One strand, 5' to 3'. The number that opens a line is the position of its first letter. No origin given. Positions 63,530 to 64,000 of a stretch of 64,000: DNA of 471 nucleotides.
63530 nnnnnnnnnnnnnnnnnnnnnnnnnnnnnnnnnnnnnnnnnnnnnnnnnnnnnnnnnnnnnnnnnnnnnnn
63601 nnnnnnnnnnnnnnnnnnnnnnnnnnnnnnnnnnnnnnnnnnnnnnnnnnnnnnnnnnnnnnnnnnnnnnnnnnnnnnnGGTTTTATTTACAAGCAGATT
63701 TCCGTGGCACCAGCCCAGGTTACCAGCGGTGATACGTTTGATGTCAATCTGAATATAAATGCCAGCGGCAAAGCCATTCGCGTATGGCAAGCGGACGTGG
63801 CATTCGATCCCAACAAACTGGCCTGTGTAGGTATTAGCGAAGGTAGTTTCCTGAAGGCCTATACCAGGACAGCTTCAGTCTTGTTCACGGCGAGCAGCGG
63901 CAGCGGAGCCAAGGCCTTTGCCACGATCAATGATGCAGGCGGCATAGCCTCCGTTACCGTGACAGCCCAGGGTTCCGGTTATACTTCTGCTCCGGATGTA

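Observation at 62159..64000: A 614-codon ORF missing from the supplied ORF track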

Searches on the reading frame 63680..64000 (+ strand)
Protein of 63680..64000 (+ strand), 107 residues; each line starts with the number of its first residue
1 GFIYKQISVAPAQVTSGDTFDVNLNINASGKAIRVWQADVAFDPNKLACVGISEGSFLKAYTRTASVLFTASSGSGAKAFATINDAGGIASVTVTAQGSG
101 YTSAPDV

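Call 10: search_protein_families(library=pfam, proteins=[window:63695-64000:+], max_evalue=10)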
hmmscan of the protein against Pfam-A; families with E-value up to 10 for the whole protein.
window:63695-64000:+ (102 aa): 2 families
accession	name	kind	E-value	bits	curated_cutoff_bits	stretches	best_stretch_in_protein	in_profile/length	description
PF00963.24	Cohesin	-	2e-07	31.7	24.1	1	2-94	3-104/139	Cohesin domain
PF13004.13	BACON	-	0.13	12.7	25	1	57-77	38-57/61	Putative binding domain, N-terminal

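Call 16: find_homologous_proteins(query=window:63680-64000:+, max_evalue=0.01)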
Query seq(107 aa): 4 candidates shared short words with the query, none scored E <= 0.01.

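Call 32: find_related_loci(query=A3, collection=metagenome_contigs, flank=10000)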
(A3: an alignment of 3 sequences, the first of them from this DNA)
Query A3 (107 aa) in metagenome_contigs; peptide patterns used: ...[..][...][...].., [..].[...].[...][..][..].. (x = any residue, [..] = any of these).
418 stretches matched a pattern; 15 encode a relative of the query (tblastn E <= 1e-3); 15 distinct loci.
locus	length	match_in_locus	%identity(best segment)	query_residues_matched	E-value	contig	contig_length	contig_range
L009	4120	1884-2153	38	1-92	3e-14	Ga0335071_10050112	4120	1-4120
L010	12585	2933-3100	51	7-61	3e-13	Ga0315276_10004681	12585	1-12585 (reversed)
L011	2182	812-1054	42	7-92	9e-13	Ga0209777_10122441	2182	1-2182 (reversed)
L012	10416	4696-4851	45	8-60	9e-11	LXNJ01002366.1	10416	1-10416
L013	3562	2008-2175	46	7-61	5e-10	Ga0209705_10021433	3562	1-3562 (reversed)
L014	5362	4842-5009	46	7-61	6e-10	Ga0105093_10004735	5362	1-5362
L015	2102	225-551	30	7-103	7e-9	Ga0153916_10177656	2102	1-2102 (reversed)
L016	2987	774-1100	30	7-103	8e-9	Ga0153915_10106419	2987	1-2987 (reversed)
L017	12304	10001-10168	42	7-61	1e-8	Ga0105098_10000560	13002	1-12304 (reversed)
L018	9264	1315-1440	42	17-59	1e-8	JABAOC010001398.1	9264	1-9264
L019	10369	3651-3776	42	17-59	1e-8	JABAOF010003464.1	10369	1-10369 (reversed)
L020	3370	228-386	42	11-64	7e-8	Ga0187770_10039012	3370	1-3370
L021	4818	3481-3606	42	17-59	9e-8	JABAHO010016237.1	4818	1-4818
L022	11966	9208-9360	35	7-55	8e-6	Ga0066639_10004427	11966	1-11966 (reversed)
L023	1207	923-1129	31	17-88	9e-6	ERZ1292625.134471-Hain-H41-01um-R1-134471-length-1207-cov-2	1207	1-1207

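Call 34: search_protein_families(library=pfam, proteins=[L010:438-2204:+, L010:6526-7866:+, L013:140-1300:+, L014:1207-2934:+, L017:6327-8084:+, L018:5751-6992:+, L018:8016-9041:+, L022:6607-8316:+, L022:8313-9104:+], max_evalue=0.001)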
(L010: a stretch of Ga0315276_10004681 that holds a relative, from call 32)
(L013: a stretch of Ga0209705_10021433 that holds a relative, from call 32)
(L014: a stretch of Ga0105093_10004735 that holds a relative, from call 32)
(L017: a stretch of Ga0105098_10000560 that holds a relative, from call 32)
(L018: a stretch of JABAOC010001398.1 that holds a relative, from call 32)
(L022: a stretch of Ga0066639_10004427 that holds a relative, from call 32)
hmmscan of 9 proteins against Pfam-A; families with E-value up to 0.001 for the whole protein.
L010:438-2204:+ (588 aa): 0 families

L010:6526-7866:+ (446 aa): 0 families

L013:140-1300:+ (386 aa): 1 family
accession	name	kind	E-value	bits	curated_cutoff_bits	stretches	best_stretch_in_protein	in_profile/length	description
PF00174.25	Oxidored_molyb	-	3e-09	37.1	24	1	61-172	57-164/169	Oxidoreductase molybdopterin binding domain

L014:1207-2934:+ (575 aa): 1 family
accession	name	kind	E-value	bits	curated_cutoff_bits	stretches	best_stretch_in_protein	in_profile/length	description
PF18998.6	Flg_new_2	-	0.00076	19.9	23.6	1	447-516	1-69/73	Divergent InlB B-repeat domain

L017:6327-8084:+ (585 aa): 1 family
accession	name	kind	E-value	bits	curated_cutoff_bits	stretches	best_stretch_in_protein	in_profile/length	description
PF18998.6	Flg_new_2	-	0.00041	20.7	23.6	1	457-526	1-69/73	Divergent InlB B-repeat domain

L018:5751-6992:+ (413 aa): 3 families
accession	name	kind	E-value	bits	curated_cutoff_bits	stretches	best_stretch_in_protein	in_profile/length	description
PF13088.12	BNR_2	-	3.2e-23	82.9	31.4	2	26-260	20-261/277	BNR repeat-like domain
PF07676.18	PD40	-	1.8e-08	34.5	20.9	0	118-132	22-37/38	WD40-like Beta Propeller Repeat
PF00404.24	Dockerin_1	-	0.00047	20.7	22.9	0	356-409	1-55/57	Dockerin type I domain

L018:8016-9041:+ (341 aa): 2 families
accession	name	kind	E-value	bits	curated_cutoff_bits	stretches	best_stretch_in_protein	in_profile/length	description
PF00404.24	Dockerin_1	-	1.5e-05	25.5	22.9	0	315-334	2-21/57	Dockerin type I domain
PF13202.12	EF-hand_5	-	0.00073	19.3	25.9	0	285-298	9-22/25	EF hand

L022:6607-8316:+ (569 aa): 3 families
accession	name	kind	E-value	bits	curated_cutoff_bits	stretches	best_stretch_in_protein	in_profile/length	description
PF13229.12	Beta_helix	-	2.4e-12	47.2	25.9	2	246-403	5-149/158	Right handed beta helix region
PF05048.19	NosD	-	1.9e-05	24.6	23.6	1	219-389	15-171/212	Periplasmic copper-binding protein (NosD)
PF00404.24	Dockerin_1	-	4.4e-05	24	22.9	1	516-562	2-51/57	Dockerin type I domain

L022:8313-9104:+ (263 aa): 1 family
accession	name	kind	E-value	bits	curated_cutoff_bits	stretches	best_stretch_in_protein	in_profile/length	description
PF00404.24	Dockerin_1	-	1.7e-10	41.4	22.9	1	204-254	1-52/57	Dockerin type I domain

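Call 35: search_protein_families(library=pfam, proteins=[L010:2282-4885:+, L017:9401-11200:+, L017:11283-12290:+, L018:1183-2517:+, L018:2652-5606:+, L011:29-2158:+], max_evalue=0.001)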
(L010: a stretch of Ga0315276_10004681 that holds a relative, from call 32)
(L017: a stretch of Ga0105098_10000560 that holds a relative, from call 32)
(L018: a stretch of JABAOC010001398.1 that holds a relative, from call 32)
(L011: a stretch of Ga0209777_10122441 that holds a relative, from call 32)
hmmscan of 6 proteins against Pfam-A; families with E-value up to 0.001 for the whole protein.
L010:2282-4885:+ (867 aa): 2 families
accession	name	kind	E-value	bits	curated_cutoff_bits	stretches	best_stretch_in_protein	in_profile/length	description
PF07705.17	CARDB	-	4.1e-16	59.5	22.7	1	360-457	1-99/101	CARDB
PF00963.24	Cohesin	-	6.4e-07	30.1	24.1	1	220-355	3-139/139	Cohesin domain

L017:9401-11200:+ (599 aa): 2 families
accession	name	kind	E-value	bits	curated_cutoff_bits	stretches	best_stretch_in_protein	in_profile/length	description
PF07705.17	CARDB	-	2.2e-14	53.9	22.7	1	350-445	2-99/101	CARDB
PF00963.24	Cohesin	-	9e-06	26.4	24.1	1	207-343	7-138/139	Cohesin domain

L017:11283-12290:+ (335 aa): 0 families

L018:1183-2517:+ (444 aa): 4 families
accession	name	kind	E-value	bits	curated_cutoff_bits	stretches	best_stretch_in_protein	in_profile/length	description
PF18911.6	PKD_4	-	1.7e-13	50.8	27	1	191-267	3-75/85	PKD domain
PF00963.24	Cohesin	-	2.8e-10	41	24.1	1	42-139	10-111/139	Cohesin domain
PF00801.26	PKD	-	7.2e-10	39.2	23.5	1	210-267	18-72/80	PKD domain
PF07705.17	CARDB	-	3e-07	31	22.7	1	308-398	7-98/101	CARDB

L018:2652-5606:+ (984 aa): 7 families
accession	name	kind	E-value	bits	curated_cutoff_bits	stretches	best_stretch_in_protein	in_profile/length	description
PF18911.6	PKD_4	-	6e-32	110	27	2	655-736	4-82/85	PKD domain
PF07705.17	CARDB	-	1.2e-25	90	22.7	3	847-941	6-100/101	CARDB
PF00801.26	PKD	-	4.4e-24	84.7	23.5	2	663-735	8-77/80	PKD domain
PF00963.24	Cohesin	-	1.5e-13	51.5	24.1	1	46-173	2-134/139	Cohesin domain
PF16640.11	Big_3_5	-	7.1e-07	30.2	35.5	1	751-840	2-87/88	Bacterial Ig-like domain (group 3)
PF13584.12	BatD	-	2.8e-05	25.1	24.1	1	851-924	2-73/92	BatD DUF11 like domain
PF22352.2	K319L-like_PKD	-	0.00011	22.6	27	1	198-269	11-82/84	K319L-like, PKD domain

L011:29-2158:+ (709 aa): 1 family
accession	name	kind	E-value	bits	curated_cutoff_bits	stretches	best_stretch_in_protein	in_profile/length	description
PF16640.11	Big_3_5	-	1.6e-19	70.7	35.5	2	485-573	2-87/88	Bacterial Ig-like domain (group 3)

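Call 37: search_protein_families(library=pfam, proteins=[L017:11283-12290:+], max_evalue=10)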
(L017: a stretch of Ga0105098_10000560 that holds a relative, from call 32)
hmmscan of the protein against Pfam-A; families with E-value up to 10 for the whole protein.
L017:11283-12290:+ (335 aa): 5 families
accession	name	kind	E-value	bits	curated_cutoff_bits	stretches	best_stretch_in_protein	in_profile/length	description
PF06030.18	WxLIP_PGBD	-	0.006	17.1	27.3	1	43-141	20-120/121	WxL Interacting Protein, peptidoglycan binding domain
PF06024.17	Orf78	-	0.012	16.3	29.4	1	299-327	65-93/101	Orf78 (ac78)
PF01102.23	Glycophorin_A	-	0.022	15.4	30.1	1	297-326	59-88/114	Glycophorin A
PF10633.15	NPCBM_assoc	-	0.097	13.3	24.4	1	107-134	43-69/78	NPCBM-associated, NEW3 domain of alpha-galactosidase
PF06280.18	fn3_5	-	0.2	12.8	27.6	1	101-131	56-86/112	Fn3-like domain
